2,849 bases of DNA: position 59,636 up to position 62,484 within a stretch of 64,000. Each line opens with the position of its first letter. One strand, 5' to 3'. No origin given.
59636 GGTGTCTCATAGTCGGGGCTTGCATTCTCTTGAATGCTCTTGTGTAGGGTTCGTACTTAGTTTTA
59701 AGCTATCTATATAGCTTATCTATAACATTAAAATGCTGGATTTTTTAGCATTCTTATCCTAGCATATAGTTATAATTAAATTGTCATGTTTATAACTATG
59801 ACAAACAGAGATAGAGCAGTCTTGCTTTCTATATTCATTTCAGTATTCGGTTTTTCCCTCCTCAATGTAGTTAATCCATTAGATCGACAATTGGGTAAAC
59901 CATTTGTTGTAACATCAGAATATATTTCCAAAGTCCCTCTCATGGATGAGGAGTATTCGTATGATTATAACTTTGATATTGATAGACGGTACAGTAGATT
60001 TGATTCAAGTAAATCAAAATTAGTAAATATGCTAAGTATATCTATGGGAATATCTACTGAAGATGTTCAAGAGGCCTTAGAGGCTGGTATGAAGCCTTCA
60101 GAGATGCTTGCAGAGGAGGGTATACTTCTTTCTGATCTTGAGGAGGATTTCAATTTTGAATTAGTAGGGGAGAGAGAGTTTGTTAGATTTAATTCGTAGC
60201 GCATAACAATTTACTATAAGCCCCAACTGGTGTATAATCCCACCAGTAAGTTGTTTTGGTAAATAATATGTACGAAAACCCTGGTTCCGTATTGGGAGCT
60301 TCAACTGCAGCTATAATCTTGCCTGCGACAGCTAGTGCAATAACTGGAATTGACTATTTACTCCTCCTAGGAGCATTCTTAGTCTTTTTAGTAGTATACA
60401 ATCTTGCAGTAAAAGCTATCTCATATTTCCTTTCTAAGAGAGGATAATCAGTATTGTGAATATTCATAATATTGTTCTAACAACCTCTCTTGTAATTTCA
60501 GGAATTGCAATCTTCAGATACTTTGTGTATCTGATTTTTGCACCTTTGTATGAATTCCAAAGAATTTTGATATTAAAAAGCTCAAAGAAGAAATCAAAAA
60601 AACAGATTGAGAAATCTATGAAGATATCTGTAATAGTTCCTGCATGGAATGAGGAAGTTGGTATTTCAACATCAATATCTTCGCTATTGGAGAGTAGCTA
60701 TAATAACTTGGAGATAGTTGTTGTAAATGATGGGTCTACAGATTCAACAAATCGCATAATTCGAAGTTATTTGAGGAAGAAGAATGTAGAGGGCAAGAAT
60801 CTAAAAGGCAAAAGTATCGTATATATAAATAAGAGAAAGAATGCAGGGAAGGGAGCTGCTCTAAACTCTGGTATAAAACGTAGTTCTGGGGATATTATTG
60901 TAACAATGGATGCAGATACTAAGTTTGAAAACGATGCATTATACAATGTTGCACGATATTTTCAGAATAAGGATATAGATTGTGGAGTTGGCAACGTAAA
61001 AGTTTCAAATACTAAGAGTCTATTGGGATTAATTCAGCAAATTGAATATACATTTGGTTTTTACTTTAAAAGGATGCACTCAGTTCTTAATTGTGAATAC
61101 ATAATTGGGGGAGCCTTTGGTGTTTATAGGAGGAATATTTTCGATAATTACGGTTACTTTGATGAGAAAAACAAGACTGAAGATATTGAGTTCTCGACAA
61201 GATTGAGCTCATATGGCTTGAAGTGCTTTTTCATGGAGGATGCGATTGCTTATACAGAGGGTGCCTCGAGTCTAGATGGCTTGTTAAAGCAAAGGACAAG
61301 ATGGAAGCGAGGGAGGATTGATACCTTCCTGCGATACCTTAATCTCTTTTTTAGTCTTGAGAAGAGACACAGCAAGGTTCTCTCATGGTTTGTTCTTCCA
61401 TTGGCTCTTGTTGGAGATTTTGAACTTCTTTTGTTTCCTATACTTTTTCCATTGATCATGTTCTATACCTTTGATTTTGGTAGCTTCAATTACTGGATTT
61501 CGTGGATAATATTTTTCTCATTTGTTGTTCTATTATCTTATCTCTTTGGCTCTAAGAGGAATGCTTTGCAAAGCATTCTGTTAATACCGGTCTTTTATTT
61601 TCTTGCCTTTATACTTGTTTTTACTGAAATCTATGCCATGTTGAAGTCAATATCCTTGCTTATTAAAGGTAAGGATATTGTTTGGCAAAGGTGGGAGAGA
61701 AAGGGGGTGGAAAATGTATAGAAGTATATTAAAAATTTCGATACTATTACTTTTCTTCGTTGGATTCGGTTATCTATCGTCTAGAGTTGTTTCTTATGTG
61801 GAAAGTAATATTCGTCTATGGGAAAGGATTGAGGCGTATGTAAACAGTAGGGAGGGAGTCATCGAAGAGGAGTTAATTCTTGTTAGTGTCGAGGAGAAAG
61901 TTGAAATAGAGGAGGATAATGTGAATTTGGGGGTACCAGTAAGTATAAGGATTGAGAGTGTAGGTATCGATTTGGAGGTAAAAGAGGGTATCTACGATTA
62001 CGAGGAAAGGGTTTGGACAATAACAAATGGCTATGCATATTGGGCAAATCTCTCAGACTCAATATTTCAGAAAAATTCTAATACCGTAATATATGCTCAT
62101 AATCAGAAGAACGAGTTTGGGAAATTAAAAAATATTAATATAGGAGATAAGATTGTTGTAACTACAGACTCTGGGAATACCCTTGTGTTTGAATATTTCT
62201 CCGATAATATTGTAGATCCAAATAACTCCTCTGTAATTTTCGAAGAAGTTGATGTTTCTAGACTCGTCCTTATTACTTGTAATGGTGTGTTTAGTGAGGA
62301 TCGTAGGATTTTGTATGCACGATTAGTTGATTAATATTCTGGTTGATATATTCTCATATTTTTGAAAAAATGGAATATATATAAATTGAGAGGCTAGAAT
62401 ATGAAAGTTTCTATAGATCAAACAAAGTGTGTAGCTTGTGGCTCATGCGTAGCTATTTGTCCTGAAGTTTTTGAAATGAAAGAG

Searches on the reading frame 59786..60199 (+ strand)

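Call 75: search_protein_families(library=pfam, proteins=[window:59786-60199:+], max_evalue=0.001)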
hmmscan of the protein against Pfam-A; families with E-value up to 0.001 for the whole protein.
window:59786-60199:+ (137 aa): 1 family
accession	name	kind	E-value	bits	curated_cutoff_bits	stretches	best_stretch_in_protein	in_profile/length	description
PF08587.17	UBA_2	-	0.00016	22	23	1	78-104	4-30/45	Ubiquitin associated domain (UBA)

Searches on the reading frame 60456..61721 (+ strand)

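Call 23: search_protein_families(library=pfam, proteins=[window:60456-61721:+], max_evalue=0.01)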
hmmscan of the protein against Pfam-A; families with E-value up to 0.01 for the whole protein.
window:60456-61721:+ (421 aa): 6 families
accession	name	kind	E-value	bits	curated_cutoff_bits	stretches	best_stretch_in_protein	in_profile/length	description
PF00535.33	Glycos_transf_2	-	9.5e-33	113.9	23.3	1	58-232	1-167/168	Glycosyl transferase family 2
PF13641.12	Glyco_tranf_2_3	-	1.5e-23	84.5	27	1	57-286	3-230/230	Glycosyltransferase like family 2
PF13632.12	Glyco_trans_2_3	-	1.7e-17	64.3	27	1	147-357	1-196/198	Glycosyl transferase family group 2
PF10111.15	Glyco_tranf_2_2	-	2e-07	31.3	27.3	1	58-274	1-223/276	Glycosyltransferase like family 2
PF13506.12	Glyco_transf_21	-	5.9e-07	29.6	21.7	1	132-285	18-174/174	Glycosyl transferase family 21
PF03142.21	Chitin_synth_2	-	0.00019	20.7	27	1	139-226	196-286/527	Chitin synthase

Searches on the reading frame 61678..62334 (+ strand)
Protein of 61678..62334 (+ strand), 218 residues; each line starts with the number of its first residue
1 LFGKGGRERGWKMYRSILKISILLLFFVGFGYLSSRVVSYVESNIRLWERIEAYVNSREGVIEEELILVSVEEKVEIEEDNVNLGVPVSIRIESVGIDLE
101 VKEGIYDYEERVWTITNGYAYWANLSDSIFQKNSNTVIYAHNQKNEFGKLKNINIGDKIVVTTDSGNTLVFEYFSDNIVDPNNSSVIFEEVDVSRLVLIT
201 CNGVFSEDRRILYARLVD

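Call 75: search_protein_families(library=pfam, proteins=[window:61678-62334:+], max_evalue=0.001)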
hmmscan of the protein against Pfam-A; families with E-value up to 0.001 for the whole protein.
window:61678-62334:+ (218 aa): 1 family
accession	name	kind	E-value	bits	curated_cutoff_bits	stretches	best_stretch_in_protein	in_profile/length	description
PF04203.18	Sortase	-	1.5e-18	67.2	26.6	1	90-217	1-125/125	Sortase domain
